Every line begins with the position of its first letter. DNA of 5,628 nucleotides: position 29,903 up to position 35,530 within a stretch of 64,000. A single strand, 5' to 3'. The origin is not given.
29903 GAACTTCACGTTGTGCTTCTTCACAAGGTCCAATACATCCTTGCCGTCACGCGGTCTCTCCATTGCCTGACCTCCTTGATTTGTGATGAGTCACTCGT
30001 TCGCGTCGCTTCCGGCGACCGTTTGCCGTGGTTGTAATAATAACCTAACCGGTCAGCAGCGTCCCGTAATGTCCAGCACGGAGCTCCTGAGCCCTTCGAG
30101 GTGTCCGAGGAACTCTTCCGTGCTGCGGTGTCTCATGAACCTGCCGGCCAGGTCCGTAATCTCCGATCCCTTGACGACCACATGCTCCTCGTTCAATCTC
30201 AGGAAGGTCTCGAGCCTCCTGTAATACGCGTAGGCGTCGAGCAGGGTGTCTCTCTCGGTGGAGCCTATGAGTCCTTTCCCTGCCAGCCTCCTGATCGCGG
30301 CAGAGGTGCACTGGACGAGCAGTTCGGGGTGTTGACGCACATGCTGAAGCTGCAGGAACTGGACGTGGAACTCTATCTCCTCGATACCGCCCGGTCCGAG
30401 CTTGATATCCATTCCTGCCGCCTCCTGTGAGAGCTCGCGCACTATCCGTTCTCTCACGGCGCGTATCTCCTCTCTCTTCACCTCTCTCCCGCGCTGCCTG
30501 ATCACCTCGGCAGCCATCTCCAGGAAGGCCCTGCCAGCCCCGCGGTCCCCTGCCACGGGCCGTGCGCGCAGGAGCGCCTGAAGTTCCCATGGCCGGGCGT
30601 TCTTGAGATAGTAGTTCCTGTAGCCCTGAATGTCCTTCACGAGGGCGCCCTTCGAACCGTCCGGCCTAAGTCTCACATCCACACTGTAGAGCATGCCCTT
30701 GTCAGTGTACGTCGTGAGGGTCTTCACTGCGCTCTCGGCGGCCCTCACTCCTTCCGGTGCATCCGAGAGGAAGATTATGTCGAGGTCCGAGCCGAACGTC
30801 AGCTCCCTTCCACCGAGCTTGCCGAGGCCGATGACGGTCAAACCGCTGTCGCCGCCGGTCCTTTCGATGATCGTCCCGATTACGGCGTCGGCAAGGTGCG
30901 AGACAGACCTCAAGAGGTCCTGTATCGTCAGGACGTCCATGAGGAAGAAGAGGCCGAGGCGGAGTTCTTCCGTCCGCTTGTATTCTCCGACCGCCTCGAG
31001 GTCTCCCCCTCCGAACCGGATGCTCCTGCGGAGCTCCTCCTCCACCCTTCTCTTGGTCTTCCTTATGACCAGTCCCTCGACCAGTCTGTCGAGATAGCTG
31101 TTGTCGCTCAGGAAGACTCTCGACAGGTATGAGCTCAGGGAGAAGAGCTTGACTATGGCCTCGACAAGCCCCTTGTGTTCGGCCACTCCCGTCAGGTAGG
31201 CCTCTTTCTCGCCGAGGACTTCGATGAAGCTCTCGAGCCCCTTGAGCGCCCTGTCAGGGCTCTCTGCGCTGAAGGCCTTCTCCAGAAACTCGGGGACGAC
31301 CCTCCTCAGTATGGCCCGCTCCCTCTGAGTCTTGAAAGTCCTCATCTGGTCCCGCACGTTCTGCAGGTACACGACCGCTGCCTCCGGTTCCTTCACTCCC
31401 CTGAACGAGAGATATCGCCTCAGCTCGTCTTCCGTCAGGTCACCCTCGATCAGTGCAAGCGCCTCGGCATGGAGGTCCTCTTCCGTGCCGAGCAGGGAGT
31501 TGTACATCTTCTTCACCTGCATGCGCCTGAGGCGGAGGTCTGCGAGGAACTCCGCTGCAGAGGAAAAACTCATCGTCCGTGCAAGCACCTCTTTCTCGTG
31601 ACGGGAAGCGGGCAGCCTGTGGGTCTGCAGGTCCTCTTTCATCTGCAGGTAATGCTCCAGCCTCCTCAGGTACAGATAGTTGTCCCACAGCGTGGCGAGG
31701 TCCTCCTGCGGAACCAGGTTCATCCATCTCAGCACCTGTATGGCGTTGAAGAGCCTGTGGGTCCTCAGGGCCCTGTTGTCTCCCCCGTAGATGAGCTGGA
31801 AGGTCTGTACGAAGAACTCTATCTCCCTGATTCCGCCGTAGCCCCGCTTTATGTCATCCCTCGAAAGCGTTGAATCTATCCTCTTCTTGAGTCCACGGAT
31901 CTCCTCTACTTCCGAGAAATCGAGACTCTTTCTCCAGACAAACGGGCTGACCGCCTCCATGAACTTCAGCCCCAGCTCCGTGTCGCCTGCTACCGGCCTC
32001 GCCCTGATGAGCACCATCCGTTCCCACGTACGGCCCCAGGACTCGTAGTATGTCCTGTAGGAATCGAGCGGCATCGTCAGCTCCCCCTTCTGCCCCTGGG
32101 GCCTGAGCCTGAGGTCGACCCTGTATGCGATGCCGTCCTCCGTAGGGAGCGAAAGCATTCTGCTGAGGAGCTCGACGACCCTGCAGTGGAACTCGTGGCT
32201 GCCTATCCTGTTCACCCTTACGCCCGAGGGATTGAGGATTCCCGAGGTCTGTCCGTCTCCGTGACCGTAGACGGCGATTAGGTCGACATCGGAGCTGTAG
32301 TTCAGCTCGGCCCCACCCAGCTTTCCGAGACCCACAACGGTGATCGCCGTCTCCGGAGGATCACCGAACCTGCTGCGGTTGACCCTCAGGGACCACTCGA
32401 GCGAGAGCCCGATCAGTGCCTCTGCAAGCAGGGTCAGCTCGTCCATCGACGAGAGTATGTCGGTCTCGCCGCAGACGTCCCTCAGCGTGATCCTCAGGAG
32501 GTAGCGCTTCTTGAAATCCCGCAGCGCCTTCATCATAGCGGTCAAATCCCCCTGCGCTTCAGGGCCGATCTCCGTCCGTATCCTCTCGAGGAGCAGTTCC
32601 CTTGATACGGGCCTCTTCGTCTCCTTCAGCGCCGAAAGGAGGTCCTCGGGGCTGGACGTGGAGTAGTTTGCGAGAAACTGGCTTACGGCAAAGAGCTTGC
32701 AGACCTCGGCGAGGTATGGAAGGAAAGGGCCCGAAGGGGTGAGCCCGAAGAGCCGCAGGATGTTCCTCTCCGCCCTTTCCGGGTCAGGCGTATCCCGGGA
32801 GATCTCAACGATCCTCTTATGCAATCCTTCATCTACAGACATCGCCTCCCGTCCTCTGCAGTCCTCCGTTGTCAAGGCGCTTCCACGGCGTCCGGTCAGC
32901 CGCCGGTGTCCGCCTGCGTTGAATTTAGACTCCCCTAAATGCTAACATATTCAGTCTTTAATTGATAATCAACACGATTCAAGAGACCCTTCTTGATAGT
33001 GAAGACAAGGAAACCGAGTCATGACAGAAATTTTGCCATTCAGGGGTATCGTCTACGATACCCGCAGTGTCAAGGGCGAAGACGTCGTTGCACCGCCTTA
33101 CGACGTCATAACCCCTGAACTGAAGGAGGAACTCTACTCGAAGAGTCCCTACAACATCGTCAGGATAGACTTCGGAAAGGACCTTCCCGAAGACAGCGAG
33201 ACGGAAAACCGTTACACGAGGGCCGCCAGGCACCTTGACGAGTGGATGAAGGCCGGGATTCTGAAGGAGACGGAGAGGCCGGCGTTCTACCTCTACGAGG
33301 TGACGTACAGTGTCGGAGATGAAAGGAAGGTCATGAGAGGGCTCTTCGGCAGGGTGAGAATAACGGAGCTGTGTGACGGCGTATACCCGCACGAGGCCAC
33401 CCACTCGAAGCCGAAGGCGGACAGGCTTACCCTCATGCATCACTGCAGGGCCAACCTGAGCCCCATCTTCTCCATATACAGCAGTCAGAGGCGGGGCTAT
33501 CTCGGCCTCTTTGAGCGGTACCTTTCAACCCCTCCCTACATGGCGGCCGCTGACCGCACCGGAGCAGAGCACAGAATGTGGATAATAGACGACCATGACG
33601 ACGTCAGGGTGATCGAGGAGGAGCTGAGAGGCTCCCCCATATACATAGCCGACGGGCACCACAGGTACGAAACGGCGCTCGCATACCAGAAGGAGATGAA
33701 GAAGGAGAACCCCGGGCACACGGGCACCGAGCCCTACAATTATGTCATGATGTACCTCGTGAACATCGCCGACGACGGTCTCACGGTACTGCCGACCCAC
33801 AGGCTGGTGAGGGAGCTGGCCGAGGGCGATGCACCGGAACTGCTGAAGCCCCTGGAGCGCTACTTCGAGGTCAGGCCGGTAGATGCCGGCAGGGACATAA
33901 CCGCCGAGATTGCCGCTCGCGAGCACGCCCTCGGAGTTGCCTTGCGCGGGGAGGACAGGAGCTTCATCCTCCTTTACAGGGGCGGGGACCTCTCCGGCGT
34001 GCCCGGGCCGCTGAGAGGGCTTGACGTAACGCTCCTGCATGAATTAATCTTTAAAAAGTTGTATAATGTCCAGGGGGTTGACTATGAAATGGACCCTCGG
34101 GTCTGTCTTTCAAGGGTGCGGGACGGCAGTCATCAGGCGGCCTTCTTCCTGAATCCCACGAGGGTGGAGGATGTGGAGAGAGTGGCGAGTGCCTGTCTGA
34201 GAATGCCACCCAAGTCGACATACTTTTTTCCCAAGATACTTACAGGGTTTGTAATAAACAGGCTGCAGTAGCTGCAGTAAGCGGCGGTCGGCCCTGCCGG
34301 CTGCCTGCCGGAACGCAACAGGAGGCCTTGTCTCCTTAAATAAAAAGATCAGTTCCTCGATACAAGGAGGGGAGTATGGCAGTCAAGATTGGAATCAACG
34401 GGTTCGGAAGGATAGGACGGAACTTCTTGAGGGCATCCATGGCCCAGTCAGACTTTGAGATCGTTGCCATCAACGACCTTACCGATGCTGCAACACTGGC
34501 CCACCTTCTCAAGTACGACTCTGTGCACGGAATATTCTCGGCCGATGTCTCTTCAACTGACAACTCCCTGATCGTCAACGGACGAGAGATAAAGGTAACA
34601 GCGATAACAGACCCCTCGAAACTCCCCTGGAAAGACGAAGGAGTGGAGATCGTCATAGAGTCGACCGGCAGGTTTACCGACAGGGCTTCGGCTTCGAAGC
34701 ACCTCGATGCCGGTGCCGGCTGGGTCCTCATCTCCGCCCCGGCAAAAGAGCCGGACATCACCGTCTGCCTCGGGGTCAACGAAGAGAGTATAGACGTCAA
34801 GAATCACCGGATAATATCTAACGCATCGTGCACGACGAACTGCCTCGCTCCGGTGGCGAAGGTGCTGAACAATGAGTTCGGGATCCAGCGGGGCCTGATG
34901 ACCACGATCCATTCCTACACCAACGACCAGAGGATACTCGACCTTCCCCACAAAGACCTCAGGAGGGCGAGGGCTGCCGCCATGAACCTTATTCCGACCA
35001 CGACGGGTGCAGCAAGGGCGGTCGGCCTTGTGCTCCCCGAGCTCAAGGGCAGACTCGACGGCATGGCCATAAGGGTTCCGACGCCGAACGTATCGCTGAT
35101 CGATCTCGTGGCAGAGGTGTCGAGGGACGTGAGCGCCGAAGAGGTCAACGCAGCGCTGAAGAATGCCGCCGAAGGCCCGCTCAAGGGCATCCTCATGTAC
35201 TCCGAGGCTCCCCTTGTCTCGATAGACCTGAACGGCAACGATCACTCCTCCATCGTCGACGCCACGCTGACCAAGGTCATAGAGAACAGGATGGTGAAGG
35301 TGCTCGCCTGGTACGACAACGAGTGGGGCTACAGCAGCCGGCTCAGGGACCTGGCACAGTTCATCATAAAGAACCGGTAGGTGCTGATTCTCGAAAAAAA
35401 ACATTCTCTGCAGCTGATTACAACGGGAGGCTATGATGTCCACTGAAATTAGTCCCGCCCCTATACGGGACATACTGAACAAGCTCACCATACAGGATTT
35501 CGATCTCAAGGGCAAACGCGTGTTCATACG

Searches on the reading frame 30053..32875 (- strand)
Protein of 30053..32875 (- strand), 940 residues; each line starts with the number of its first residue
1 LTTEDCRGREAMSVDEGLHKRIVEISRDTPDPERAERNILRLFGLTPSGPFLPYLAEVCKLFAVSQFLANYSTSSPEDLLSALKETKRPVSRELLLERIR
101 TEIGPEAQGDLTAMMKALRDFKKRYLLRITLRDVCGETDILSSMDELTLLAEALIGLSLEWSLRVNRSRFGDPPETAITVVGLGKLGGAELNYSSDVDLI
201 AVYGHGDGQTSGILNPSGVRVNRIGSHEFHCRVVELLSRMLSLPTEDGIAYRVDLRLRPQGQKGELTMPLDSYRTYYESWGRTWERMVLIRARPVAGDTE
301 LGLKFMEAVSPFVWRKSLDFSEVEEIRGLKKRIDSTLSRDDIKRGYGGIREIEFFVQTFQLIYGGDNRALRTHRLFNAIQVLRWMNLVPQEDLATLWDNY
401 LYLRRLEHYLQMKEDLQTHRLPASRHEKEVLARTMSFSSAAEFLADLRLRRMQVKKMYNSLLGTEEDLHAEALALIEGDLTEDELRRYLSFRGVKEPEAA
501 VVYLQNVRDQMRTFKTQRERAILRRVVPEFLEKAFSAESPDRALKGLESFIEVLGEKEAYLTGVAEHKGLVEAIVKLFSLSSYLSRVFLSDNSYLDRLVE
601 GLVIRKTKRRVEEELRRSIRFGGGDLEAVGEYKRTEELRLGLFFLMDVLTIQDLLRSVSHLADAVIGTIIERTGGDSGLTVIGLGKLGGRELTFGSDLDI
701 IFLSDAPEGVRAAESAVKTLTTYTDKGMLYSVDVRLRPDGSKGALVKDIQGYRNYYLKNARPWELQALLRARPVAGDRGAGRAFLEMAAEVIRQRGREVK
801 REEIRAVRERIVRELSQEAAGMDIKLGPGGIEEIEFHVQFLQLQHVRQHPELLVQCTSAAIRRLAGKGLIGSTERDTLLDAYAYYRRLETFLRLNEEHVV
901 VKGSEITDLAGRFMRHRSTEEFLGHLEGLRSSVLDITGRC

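Call 88: search_protein_families(library=pfam, proteins=[window:30053-32875:-], max_evalue=0.00001)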
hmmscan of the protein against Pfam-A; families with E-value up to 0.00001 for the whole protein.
window:30053-32875:- (940 aa): 2 families
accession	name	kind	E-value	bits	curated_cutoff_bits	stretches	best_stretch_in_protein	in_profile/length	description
PF03710.21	GlnE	-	3e-96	322.1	24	2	57-307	3-251/252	Glutamate-ammonia ligase adenylyltransferase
PF08335.16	GlnD_UR_UTase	-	5.3e-36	124.2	21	2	330-461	14-140/141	GlnD PII-uridylyltransferase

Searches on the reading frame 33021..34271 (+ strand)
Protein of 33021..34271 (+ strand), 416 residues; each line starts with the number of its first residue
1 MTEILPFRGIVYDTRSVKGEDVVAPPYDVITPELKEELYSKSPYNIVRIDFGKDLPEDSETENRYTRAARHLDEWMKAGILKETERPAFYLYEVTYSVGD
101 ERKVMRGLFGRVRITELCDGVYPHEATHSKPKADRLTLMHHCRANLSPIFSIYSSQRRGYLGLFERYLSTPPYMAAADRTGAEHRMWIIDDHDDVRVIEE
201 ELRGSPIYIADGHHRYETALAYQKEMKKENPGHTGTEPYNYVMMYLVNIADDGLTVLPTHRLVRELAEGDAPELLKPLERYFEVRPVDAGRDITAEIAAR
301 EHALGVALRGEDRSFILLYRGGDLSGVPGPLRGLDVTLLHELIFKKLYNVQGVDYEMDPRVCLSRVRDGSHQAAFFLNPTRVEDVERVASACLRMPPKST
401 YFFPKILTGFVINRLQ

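Call 88: search_protein_families(library=pfam, proteins=[window:33021-34271:+], max_evalue=0.00001)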
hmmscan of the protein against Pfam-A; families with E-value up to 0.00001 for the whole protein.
window:33021-34271:+ (416 aa): 1 family
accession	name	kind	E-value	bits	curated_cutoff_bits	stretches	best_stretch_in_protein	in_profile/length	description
PF06245.16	DUF1015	-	9.3e-92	307.8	25.8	1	4-337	1-325/325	Protein of unknown function (DUF1015)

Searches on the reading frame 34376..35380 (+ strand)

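Call 88: search_protein_families(library=pfam, proteins=[window:34376-35380:+], max_evalue=0.00001)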
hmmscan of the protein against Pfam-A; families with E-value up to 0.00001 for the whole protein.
window:34376-35380:+ (334 aa): 2 families
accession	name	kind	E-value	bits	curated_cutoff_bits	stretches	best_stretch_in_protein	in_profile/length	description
PF02800.25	Gp_dh_C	-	2.6e-72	242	24.4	1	157-313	1-158/158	Glyceraldehyde 3-phosphate dehydrogenase, C-terminal domain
PF00044.30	Gp_dh_N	-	3.2e-41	140.1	31.7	1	3-102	1-100/101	Glyceraldehyde 3-phosphate dehydrogenase, NAD binding domain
